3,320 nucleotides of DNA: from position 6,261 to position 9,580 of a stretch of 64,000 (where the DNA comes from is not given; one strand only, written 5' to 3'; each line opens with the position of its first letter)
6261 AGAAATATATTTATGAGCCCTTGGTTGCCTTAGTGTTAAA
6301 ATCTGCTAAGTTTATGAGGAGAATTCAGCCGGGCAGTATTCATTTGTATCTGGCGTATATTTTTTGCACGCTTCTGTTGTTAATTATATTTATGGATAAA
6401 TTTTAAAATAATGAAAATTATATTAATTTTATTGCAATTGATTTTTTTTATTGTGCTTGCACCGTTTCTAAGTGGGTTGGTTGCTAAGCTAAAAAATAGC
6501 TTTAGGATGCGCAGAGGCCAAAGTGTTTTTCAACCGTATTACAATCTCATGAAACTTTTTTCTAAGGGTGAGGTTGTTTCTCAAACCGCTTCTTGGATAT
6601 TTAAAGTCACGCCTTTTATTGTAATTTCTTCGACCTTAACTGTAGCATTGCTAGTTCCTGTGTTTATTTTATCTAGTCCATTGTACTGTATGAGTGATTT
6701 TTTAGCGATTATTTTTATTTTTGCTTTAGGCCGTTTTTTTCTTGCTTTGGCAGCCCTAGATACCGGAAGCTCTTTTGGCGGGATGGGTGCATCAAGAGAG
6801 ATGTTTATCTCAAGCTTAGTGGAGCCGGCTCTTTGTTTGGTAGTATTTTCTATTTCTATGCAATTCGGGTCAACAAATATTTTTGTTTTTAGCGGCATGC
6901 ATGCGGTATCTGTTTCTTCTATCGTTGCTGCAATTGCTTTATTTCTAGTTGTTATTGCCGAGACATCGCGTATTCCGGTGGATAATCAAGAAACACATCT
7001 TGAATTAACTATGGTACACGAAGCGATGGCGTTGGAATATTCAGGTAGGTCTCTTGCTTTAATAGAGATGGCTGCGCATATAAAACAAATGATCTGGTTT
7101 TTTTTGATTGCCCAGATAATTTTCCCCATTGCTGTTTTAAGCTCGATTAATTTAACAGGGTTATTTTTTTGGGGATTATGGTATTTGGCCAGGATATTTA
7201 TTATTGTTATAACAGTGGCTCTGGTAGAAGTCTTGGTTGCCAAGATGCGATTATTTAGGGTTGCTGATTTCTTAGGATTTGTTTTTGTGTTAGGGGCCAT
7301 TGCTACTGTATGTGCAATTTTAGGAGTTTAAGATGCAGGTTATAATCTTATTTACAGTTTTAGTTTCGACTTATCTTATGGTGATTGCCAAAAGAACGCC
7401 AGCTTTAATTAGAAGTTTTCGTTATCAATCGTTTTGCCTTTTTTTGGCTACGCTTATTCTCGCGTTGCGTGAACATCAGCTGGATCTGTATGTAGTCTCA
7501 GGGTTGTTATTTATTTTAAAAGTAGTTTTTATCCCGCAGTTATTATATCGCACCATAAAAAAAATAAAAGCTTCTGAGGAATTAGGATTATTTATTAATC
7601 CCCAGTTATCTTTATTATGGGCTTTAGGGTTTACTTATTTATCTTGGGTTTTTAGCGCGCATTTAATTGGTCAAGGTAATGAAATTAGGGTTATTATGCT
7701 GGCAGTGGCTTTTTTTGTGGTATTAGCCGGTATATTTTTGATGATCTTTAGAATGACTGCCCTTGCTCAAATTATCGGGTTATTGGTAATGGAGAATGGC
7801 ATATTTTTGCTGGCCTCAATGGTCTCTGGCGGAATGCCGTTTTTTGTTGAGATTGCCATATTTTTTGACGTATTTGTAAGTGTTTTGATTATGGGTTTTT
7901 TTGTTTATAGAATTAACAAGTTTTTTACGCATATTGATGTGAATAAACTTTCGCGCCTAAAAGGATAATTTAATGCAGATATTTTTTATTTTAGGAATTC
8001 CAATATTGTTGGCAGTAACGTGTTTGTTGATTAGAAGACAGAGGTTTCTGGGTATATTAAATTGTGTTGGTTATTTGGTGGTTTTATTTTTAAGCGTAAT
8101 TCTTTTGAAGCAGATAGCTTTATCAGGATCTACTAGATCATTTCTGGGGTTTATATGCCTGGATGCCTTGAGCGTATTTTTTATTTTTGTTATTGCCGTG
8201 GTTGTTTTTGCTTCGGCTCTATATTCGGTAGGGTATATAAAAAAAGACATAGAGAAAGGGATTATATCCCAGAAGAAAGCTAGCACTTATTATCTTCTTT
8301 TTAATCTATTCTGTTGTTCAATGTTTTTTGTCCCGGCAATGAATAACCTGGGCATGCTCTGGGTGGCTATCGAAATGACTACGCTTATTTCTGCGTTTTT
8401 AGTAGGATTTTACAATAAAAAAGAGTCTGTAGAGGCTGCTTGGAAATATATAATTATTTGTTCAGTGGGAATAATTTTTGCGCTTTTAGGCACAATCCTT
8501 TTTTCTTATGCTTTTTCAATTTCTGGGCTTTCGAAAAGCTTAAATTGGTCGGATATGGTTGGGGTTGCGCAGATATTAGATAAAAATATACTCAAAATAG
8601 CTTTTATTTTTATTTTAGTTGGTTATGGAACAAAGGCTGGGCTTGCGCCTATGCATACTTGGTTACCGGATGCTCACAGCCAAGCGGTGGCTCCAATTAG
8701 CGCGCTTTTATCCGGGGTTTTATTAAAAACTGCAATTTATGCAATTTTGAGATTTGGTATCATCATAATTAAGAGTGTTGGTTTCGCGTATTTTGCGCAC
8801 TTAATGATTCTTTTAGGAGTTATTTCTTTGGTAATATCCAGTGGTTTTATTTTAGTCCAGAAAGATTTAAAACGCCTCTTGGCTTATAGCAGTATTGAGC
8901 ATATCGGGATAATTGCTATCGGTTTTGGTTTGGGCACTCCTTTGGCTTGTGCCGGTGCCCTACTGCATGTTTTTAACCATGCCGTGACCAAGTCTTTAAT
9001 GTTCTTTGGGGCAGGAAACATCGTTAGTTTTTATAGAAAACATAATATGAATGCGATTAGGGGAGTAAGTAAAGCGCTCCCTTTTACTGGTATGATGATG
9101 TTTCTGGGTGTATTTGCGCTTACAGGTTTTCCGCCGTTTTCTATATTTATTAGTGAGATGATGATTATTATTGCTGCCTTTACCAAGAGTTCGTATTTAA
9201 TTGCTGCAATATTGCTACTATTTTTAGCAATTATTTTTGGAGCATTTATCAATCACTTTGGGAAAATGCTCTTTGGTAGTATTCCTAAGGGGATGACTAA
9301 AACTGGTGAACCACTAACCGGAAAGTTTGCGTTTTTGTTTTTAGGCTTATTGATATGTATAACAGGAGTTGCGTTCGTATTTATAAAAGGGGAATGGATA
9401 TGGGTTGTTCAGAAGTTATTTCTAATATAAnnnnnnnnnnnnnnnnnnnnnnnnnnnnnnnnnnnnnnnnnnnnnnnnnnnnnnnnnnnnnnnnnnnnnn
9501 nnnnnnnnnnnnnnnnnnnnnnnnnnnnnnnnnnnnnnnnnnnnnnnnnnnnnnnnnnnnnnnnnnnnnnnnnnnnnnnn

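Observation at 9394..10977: Hydrogenase-type large subunit with no NiFe-binding CxxC motifs: Ehr-like complex rather than a hydrogenase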

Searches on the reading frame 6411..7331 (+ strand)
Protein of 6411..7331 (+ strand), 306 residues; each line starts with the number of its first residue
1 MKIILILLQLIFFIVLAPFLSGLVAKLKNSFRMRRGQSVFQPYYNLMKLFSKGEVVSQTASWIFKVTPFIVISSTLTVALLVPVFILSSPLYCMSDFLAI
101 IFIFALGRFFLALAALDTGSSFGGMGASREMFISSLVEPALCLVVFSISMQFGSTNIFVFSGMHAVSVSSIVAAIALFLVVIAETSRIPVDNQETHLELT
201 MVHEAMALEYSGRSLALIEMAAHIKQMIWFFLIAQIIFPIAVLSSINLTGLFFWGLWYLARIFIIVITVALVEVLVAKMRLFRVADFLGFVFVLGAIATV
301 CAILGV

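Call 4: search_protein_families(library=pfam, proteins=[window:6411-7331:+], max_evalue=0.01)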
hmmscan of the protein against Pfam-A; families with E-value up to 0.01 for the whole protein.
window:6411-7331:+ (306 aa): 1 family
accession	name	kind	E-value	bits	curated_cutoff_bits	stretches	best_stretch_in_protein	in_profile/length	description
PF00146.26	NADHdh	-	4.1e-31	108.9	27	1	7-301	5-295/298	NADH dehydrogenase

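Call 5: search_protein_families(library=ncbifam, proteins=[window:6411-7331:+], max_evalue=0.01)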
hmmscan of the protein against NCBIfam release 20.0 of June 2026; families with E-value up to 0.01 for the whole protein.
window:6411-7331:+ (306 aa): 1 family
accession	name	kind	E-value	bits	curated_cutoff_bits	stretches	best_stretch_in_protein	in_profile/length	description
NF004741.0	PRK06076.1-2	equivalog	4.1e-09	36.1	305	1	40-287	67-313/337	NADH-quinone oxidoreductase subunit NuoH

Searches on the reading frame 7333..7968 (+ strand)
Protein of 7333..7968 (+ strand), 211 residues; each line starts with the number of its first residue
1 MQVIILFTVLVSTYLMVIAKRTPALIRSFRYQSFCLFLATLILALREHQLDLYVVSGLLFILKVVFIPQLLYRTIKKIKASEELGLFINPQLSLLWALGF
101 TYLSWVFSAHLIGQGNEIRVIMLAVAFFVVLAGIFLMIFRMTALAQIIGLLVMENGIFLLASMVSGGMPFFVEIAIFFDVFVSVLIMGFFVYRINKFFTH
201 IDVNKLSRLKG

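Call 4: search_protein_families(library=pfam, proteins=[window:7333-7968:+], max_evalue=0.01)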
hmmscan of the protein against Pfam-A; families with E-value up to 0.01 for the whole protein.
window:7333-7968:+ (211 aa): 1 family
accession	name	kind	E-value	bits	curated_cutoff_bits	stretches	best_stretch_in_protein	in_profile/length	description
PF00420.29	Oxidored_q2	-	0.00067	19.8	26.1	1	121-210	1-94/95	NADH-ubiquinone/plastoquinone oxidoreductase chain 4L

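Call 5: search_protein_families(library=ncbifam, proteins=[window:7333-7968:+], max_evalue=0.01)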
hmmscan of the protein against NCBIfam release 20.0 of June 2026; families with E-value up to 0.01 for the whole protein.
window:7333-7968:+ (211 aa): 1 family
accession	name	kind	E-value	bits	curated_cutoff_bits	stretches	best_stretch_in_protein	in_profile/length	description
NF008556.0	PRK11492.1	equivalog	5.3e-25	88.5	136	1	5-211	9-216/216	hydrogenase 4 membrane subunit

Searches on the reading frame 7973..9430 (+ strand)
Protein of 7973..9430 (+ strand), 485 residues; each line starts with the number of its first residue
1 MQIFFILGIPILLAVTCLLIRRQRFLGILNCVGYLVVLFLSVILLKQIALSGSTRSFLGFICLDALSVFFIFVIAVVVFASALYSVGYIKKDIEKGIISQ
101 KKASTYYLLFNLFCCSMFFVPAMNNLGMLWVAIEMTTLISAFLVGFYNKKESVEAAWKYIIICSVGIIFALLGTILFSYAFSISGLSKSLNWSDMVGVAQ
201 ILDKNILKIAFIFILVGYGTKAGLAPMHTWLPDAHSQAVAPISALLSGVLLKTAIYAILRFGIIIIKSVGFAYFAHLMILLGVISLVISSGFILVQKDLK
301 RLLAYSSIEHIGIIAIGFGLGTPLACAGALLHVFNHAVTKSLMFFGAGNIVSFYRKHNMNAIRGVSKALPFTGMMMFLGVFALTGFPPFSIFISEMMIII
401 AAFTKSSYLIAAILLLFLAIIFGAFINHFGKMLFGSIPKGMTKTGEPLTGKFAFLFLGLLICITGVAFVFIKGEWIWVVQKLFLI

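Call 4: search_protein_families(library=pfam, proteins=[window:7973-9430:+], max_evalue=0.01)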
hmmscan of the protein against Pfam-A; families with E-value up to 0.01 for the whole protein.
window:7973-9430:+ (485 aa): 2 families
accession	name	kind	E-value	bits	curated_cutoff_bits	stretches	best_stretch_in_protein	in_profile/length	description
PF00361.26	Proton_antipo_M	-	8.4e-52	176.6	21.5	1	124-414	2-287/294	NADH:quinone oxidoreductase/Mrp antiporter, TM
PF00662.26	Proton_antipo_N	-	0.00017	21.9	24.5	1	62-92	14-44/51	NADH-Ubiquinone oxidoreductase (complex I), chain 5 N-terminus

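Call 5: search_protein_families(library=ncbifam, proteins=[window:7973-9430:+], max_evalue=0.01)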
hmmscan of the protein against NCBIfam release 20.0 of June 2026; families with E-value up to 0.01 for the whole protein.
window:7973-9430:+ (485 aa): 74 families (the best 25 are shown)
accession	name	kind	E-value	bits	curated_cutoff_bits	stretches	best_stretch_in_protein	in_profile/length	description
NF005044.0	PRK06458.1-4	equivalog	2.5e-136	455.6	610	1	13-467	20-478/531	hydrogenase 4 subunit F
NF005045.0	PRK06458.1-5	equivalog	1.4e-110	370.6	543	1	2-463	3-465/484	hydrogenase 4 subunit F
NF005041.0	PRK06458.1-1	equivalog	4.2e-104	349.4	951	1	7-443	11-454/526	hydrogenase 4 subunit F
NF005043.0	PRK06458.1-3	equivalog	7.3e-103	345.1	533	1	3-470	9-469/483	hydrogenase 4 subunit F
NF006427.0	PRK08676.1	equivalog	1.2e-85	288.3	511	1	5-469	6-469/486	hydrogenase membrane subunit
NF005042.0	PRK06458.1-2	equivalog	7.5e-75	252.7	437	1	6-439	8-408/439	hydrogenase 4 subunit F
NF005086.0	PRK06521.1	equivalog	9.2e-70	235.9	667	1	50-420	65-430/669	hydrogenase 4 subunit B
NF006241.0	PRK08377.1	equivalog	8.5e-58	196.6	645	1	54-466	66-461/494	NADH dehydrogenase subunit N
NF006418.0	PRK08667.1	equivalog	5.7e-55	187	794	1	33-421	40-426/644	hydrogenase membrane subunit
TIGR01972.1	NDH_I_M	subfamily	1.1e-54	185.9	263.8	1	61-439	74-437/486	NADH-quinone oxidoreductase subunit M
NF005097.0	PRK06525.1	equivalog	8.3e-52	176.5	430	1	55-464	67-468/480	hydrogenase 4 subunit D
NF006240.0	PRK08376.1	subfamily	2e-49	168.9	662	1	62-466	87-490/521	putative monovalent cation/H+ antiporter subunit D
NF006419.0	PRK08668.1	equivalog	1e-48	166.6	617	1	9-467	10-466/613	NADH dehydrogenase subunit M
TIGR01770.1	NDH_I_N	subfamily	2.1e-44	152.3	332.6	1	3-464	8-464/472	NADH-quinone oxidoreductase subunit NuoN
NF009305.0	PRK12662.1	equivalog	7.9e-44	150.2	700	1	9-417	12-423/492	putative monovalent cation/H+ antiporter subunit D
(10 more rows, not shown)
